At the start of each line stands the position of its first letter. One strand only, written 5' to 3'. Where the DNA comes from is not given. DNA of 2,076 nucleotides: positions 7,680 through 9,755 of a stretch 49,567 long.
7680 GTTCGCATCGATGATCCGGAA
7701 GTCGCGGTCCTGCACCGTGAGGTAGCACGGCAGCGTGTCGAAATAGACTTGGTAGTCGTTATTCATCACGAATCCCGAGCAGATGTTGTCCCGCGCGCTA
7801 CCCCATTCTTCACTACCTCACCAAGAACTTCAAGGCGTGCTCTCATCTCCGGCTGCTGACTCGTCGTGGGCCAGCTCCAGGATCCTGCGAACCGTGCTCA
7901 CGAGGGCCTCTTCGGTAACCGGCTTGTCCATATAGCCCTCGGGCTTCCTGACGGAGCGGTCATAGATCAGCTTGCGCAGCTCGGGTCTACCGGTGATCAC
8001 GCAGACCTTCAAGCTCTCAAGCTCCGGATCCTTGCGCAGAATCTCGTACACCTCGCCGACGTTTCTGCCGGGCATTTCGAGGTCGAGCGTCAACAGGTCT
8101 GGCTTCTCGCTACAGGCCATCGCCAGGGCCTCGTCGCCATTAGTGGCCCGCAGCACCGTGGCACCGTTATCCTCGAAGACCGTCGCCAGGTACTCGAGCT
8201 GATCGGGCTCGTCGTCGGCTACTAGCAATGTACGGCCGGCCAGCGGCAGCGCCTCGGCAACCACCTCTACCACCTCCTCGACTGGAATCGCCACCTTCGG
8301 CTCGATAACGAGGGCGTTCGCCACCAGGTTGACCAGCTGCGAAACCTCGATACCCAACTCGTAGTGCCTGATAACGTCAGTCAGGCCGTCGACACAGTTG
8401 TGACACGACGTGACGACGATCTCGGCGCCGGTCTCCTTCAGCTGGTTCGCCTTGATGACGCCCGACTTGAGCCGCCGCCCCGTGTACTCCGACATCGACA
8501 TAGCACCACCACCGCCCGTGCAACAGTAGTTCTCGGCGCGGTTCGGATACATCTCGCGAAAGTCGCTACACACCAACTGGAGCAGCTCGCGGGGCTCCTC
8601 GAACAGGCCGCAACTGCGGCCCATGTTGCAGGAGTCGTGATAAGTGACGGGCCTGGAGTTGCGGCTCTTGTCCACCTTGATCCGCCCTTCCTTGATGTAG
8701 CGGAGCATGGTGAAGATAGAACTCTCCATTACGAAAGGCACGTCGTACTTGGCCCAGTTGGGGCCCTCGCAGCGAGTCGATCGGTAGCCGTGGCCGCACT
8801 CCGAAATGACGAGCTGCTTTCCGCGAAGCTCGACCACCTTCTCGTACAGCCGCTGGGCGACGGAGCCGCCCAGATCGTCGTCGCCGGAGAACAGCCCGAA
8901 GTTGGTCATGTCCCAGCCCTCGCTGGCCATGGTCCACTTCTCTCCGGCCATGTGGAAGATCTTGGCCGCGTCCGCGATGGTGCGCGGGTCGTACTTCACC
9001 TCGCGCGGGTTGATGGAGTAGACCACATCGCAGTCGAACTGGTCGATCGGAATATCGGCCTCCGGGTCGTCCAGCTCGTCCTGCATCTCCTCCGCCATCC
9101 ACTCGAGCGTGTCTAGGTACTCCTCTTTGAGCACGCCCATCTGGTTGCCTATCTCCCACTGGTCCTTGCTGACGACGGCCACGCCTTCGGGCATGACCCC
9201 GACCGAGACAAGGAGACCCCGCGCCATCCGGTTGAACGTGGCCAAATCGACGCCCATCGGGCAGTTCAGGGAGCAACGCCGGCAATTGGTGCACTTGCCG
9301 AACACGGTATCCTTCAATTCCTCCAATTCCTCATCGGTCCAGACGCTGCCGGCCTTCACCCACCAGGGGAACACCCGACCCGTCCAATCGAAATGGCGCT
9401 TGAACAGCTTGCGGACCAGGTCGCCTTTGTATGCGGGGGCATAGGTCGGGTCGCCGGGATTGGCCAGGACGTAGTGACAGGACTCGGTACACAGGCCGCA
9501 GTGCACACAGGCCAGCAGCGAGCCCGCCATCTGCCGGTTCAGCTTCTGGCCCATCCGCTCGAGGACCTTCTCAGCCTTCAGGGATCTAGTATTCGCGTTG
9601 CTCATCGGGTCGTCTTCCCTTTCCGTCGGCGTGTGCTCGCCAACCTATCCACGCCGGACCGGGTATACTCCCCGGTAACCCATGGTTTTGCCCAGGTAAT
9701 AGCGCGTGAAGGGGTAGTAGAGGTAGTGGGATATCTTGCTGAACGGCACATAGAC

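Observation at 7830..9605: Receiver domain fused to the C-terminus of a DsrK/HdrD-type CCG iron-sulfur protein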

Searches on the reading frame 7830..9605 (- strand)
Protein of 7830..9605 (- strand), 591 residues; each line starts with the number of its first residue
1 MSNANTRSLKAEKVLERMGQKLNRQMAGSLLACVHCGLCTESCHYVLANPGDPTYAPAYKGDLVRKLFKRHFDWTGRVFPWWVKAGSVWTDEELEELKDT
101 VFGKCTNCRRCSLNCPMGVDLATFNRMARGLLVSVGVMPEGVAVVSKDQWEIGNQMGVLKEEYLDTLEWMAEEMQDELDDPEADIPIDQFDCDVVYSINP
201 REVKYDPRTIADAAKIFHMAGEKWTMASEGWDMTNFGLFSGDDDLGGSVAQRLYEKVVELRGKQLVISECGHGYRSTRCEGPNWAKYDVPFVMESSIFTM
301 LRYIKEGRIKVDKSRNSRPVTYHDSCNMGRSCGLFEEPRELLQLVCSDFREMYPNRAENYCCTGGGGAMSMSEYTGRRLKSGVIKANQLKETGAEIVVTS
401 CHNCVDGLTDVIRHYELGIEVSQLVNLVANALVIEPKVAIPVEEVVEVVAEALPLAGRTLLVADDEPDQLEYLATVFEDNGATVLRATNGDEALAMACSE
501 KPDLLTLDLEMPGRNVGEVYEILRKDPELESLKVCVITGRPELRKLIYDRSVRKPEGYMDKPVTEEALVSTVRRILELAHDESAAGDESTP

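Call 4: search_protein_families(library=pfam, proteins=[window:7830-9605:-], max_evalue=0.01)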
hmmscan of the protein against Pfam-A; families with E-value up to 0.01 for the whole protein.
window:7830-9605:- (591 aa): 11 families
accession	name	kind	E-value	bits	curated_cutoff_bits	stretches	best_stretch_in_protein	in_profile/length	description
PF00072.30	Response_reg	-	3.2e-15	56.7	30.2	1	461-572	2-110/111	Response regulator receiver domain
PF02754.22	CCG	-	5.5e-12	46.1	20.6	1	320-404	1-80/85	Cysteine-rich domain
PF13183.11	Fer4_8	-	4.7e-10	40.3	27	1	30-119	2-68/68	4Fe-4S dicluster domain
PF13534.11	Fer4_17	-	1.3e-08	35.7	22.2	1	32-120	1-61/61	4Fe-4S dicluster domain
PF13187.11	Fer4_9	-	1e-06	29.1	27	0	104-119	1-16/52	4Fe-4S dicluster domain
PF13237.11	Fer4_10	-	5.2e-06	26.7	25.5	1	104-122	8-22/53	4Fe-4S dicluster domain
PF13746.11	Fer4_18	-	3.6e-05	24.4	27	0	92-121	48-77/114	4Fe-4S dicluster domain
PF12838.12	Fer4_7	-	0.0019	19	27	0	33-119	2-52/52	4Fe-4S dicluster domain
PF12800.12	Fer4_4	-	0.0039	17.9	24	0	32-45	3-16/17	4Fe-4S binding domain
PF12797.12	Fer4_2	-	0.004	17.5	24.5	0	103-116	8-21/22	4Fe-4S binding domain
PF12837.12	Fer4_6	-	0.0055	17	25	0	104-119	8-23/24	4Fe-4S binding domain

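Call 5: search_protein_families(library=ncbifam, proteins=[window:7830-9605:-], max_evalue=0.01)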
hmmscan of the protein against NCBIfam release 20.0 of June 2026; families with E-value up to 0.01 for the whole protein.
window:7830-9605:- (591 aa): 79 families (the best 25 are shown)
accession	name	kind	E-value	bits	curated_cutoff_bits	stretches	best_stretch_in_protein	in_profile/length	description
NF045711.1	sulf_resp_HmcF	equivalog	5.2e-99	332.1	750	1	10-435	39-452/457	sulfate respiration complex iron-sulfur protein HmcF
NF045724.1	ferredox_TmcB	equivalog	8.7e-93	311.2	735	1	25-430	35-426/430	electron transfer complex ferredoxin TmcB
NF045796.1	DsrK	equivalog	2.7e-74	250.4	400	1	12-443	29-446/453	sulfate reduction electron transfer complex DsrMKJOP subunit DsrK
NF045717.1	DVU0259_DivK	exception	3.3e-20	72.4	160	1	459-576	4-116/117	DVU0259 family response regulator domain-containing protein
NF045670.1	quin_L_LdhH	equivalog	3.1e-17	62.1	800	1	301-428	580-705/706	L-lactate dehydrogenase (quinone) large subunit LdhH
NF004898.0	PRK06259.1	equivalog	1.7e-16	60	385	1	316-431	375-487/488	fumarate reductase (CoM/CoB) subunit TfrB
TIGR02154.1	PhoB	equivalog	8.1e-11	41.6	296.2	1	458-581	3-125/226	phosphate regulon transcriptional regulator PhoB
NF051870.1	NAssimRespRegNtrX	equivalog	1.2e-09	37.6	600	1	460-578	4-121/452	nitrogen assimilation response regulator NtrX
NF040689.1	MtrAB_MtrA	equivalog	4e-09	36.1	300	1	460-581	1-118/219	MtrAB system response regulator MtrA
NF041866.1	EpsW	equivalog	4.4e-09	36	200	1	458-577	6-126/131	exopolysaccharide biosynthesis response regulator EpsW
NF008369.0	PRK11168.1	equivalog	6.5e-09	35.2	278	1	95-133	50-88/401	anaerobic glycerol-3-phosphate dehydrogenase subunit C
NF007135.0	PRK09581.1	equivalog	1.3e-08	34.1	474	1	459-576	4-120/457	PleD family two-component system response regulator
NF045944.1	ResRegRpaBCyano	equivalog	1.6e-08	34.2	330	1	461-581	1-117/229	response regulator transcription factor RpaB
NF007969.0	PRK10693.1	equivalog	3.9e-08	32.7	329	1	454-526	4-76/337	two-component system response regulator RssB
NF045663.1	diclust_near_Sec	equivalog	1.3e-07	30.1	530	1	296-410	514-620/759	pyridine nucleotide-disulfide oxidoreductase/dicluster-binding protein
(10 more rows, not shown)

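Call 6: search_solved_structures(query=window:7830-9605:-, max_evalue=0.001, show_alignments=3)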
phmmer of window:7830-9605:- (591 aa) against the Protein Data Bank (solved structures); distinct sequences matched with E-value up to 0.001: 93 (the best 60 are shown).
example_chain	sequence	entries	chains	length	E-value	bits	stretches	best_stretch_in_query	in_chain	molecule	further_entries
9ojn_A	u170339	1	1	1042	2.1e-19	72.6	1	89-442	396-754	Iron-sulfur-binding reductase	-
9xzo_A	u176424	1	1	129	1.3e-10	43.5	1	460-580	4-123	De novo protein M1X0B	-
3c3m_A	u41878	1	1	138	2.7e-09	39.2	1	459-588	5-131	Response regulator receiver protein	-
3gt7_A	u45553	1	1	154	2e-08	36.3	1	457-577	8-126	Sensor protein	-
1mvo_A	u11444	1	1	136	4.8e-08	35.1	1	458-579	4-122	PhoP response regulator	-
3t6k_A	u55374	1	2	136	5.1e-08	35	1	458-577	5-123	Response regulator receiver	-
9ji3_J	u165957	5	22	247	1.2e-07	33.7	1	459-579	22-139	DNA-binding response regulator | Possible two component system response transcriptional positive regulator PhoP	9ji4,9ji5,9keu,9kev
3r0j_A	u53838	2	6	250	1.3e-07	33.7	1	459-579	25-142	POSSIBLE TWO COMPONENT SYSTEM RESPONSE TRANSCRIPTIONAL POSITIVE REGULATOR PHOP | Response regulator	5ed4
1m5t_A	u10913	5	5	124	1.7e-07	33.3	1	460-577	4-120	cell division response regulator DivK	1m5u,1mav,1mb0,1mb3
3a0u_A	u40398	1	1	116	2.2e-07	32.9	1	459-544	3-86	Response regulator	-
3a0r_B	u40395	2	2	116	2.2e-07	32.9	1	459-544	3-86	Response regulator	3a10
1pey_A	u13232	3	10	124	8e-07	31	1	459-574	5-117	Sporulation initiation phosphotransferase F | SPORULATION RESPONSE REGULATORY PROTEIN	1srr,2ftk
3eq2_A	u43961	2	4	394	1.2e-06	30.4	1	458-580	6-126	Probable two-component response regulator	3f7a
1f51_E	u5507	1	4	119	1.3e-06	30.3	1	460-548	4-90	SPORULATION INITIATION PHOSPHOTRANSFERASE F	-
3q15_C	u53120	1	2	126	1.4e-06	30.2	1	458-574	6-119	Sporulation initiation phosphotransferase F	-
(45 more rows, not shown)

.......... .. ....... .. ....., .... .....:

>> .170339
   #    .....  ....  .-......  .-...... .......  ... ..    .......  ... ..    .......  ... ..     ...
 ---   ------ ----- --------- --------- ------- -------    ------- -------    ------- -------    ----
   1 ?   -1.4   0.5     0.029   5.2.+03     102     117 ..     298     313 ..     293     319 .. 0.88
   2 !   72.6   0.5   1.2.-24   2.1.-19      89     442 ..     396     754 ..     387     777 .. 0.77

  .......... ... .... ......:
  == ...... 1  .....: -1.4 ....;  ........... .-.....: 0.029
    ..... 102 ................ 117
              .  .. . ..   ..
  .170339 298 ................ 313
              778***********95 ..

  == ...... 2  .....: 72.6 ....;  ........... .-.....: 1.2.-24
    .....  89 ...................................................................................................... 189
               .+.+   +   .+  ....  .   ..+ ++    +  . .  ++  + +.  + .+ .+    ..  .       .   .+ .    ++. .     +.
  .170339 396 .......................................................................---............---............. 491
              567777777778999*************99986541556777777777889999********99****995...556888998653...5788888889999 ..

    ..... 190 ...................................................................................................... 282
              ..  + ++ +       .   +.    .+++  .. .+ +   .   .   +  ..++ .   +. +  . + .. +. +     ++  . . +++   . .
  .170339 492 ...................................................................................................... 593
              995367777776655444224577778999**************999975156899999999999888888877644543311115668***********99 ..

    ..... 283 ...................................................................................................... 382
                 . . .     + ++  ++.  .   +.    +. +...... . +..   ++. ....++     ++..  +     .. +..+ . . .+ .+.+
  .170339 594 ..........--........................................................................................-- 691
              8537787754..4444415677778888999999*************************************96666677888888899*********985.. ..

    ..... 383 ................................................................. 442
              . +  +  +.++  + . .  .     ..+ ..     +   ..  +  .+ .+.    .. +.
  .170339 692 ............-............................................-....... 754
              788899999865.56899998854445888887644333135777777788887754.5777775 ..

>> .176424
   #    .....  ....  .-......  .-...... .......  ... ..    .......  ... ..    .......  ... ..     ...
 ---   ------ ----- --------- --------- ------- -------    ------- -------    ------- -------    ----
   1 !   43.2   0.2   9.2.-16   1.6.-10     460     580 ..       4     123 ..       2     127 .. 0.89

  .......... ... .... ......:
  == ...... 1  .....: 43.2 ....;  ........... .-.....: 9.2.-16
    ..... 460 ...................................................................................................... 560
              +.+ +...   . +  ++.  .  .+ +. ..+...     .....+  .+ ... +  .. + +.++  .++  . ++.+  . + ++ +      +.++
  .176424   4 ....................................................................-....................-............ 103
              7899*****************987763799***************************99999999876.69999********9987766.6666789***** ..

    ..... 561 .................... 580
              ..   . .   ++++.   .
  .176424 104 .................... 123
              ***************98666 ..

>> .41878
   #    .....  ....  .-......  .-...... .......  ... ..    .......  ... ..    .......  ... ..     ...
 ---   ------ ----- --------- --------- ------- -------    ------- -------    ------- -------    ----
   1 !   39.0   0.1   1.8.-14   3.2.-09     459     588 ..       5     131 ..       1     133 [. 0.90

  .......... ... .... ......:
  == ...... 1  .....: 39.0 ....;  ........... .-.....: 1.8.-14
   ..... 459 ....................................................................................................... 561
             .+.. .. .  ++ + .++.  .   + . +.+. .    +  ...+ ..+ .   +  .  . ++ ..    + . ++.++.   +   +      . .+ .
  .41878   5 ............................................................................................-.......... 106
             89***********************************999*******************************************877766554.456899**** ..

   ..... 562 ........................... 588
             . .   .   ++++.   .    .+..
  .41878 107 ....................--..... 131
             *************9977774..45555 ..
